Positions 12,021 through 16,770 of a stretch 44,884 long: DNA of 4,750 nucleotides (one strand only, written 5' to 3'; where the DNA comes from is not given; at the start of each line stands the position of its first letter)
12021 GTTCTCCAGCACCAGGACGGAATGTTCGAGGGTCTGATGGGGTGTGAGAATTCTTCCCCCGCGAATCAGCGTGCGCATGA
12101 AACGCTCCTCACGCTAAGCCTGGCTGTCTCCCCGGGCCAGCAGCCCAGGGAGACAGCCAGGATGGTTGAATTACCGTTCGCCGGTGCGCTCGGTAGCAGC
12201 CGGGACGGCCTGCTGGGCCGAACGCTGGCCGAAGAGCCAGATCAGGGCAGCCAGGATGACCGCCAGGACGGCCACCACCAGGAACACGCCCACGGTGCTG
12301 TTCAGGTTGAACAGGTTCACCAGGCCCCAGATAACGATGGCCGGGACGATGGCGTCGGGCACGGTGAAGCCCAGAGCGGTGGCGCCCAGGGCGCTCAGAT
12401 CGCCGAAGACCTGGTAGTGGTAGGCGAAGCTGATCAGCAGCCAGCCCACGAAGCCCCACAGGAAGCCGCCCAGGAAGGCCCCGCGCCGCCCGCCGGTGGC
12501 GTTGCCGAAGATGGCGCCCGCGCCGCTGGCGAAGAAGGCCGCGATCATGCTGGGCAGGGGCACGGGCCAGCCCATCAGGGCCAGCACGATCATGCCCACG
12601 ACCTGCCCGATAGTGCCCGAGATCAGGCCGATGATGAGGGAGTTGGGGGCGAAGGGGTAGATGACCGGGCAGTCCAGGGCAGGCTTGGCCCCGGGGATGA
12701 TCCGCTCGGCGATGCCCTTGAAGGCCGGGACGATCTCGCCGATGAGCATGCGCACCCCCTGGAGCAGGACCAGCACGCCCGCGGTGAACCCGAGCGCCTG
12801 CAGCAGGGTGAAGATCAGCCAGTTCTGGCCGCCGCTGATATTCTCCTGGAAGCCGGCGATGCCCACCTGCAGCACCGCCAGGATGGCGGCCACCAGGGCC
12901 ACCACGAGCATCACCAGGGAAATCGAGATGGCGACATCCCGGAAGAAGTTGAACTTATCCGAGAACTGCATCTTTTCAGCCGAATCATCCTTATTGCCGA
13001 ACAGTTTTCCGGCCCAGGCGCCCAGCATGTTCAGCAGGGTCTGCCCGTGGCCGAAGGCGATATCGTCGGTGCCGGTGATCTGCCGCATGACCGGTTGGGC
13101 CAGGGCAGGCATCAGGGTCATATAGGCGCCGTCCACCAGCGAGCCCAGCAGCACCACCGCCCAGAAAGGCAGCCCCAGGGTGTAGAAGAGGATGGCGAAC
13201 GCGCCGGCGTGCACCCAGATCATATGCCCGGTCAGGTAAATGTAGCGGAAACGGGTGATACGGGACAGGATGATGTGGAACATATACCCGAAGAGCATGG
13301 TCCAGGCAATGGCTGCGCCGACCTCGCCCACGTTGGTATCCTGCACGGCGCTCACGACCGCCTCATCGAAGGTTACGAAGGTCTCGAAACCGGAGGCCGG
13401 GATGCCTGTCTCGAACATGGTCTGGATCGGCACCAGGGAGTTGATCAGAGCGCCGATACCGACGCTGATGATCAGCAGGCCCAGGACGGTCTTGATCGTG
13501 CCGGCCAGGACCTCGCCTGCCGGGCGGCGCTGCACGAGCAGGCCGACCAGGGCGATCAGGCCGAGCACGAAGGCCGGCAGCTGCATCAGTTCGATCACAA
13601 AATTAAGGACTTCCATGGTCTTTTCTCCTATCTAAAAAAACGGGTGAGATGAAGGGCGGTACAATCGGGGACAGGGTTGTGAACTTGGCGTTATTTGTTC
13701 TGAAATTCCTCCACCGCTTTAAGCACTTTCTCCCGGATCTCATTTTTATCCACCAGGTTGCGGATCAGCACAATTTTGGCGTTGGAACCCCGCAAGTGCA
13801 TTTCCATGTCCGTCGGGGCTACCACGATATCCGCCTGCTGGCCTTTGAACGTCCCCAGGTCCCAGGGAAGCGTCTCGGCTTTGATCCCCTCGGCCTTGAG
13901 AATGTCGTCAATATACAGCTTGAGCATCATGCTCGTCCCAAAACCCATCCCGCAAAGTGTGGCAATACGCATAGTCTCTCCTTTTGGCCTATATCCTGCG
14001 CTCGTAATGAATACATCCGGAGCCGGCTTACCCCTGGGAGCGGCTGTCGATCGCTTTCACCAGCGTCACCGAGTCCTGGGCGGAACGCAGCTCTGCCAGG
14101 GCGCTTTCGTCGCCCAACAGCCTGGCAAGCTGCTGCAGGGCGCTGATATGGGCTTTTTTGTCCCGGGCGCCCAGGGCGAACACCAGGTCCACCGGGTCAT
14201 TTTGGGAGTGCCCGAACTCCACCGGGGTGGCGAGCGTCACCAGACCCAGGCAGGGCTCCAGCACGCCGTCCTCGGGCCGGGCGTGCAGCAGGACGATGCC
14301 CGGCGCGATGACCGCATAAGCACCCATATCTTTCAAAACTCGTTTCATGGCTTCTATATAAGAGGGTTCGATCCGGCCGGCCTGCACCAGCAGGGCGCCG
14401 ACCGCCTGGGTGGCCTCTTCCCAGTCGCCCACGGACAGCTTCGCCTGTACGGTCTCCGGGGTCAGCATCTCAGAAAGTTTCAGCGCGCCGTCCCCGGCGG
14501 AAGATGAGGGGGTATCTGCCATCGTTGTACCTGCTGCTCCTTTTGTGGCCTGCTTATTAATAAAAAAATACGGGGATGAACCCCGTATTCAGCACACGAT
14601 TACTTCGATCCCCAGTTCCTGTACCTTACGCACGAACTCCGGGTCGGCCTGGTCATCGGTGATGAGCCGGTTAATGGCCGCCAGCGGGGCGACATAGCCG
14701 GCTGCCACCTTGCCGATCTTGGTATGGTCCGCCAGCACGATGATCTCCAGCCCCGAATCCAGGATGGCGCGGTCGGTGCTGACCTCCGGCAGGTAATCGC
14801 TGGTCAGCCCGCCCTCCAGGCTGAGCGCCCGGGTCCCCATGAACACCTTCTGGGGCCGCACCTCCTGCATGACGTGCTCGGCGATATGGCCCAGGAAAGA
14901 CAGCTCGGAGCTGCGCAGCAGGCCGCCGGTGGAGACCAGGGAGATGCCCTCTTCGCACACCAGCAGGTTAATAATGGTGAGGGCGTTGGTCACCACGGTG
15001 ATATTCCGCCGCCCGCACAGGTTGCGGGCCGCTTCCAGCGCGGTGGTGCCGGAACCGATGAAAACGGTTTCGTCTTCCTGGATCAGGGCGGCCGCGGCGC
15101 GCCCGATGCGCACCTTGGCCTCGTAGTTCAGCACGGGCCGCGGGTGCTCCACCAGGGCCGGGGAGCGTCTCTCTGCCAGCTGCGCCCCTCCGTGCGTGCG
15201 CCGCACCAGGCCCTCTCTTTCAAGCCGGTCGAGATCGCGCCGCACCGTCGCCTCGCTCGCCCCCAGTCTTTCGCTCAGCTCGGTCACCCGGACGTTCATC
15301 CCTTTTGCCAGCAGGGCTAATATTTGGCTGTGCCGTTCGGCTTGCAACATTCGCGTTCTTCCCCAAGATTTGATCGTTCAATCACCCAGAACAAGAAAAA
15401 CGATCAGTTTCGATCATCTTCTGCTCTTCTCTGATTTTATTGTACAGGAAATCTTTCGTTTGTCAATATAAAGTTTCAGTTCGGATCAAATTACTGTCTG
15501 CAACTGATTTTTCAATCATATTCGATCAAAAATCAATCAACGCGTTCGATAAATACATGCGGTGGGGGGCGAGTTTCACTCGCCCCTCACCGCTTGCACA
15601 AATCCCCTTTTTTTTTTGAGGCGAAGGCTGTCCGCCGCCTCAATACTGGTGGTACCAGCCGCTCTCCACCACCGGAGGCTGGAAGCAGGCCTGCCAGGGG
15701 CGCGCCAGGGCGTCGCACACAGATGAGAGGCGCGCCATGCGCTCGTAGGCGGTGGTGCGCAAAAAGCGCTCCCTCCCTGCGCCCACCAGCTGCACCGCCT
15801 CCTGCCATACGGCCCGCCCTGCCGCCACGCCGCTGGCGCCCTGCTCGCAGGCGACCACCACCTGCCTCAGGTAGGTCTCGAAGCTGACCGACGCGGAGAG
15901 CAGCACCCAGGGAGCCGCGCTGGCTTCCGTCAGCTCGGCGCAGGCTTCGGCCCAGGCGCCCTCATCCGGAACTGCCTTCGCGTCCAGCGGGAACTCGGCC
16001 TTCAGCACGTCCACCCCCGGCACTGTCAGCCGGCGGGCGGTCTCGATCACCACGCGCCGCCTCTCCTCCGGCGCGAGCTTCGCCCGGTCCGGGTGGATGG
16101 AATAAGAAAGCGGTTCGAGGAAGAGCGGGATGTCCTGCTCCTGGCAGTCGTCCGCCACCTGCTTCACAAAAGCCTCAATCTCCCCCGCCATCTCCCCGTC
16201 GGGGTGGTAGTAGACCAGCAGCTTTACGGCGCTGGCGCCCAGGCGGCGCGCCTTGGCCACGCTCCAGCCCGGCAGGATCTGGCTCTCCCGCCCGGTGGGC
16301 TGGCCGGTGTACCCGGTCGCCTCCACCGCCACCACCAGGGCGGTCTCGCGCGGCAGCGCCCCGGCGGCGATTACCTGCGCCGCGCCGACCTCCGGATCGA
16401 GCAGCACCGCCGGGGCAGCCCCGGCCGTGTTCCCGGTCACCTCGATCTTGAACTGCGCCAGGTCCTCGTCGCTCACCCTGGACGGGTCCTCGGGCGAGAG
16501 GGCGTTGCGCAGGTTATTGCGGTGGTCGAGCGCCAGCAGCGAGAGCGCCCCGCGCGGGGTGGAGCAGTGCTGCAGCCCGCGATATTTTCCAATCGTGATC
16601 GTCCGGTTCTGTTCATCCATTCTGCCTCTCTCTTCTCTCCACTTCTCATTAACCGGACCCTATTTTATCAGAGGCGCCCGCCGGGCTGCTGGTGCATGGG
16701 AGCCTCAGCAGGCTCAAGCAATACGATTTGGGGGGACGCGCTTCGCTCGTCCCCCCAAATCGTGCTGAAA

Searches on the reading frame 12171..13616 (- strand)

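Call 62: search_protein_families(library=pfam, proteins=[window:12171-13616:-], max_evalue=0.00001)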
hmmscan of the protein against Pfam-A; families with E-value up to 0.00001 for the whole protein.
window:12171-13616:- (481 aa): 1 family
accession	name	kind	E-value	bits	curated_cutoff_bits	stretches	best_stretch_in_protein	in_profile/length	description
PF03611.19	EIIC-GAT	-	1.6e-107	360.5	24.2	1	11-411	3-388/394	PTS system sugar-specific permease component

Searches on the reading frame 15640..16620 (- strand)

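Call 62: search_protein_families(library=pfam, proteins=[window:15640-16620:-], max_evalue=0.00001)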
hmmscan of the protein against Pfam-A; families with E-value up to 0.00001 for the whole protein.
window:15640-16620:- (326 aa): 1 family
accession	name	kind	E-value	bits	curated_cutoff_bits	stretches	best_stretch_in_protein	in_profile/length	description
PF01791.15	DeoC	-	7.7e-27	94.8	23.8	1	27-273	2-228/229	DeoC/LacD family aldolase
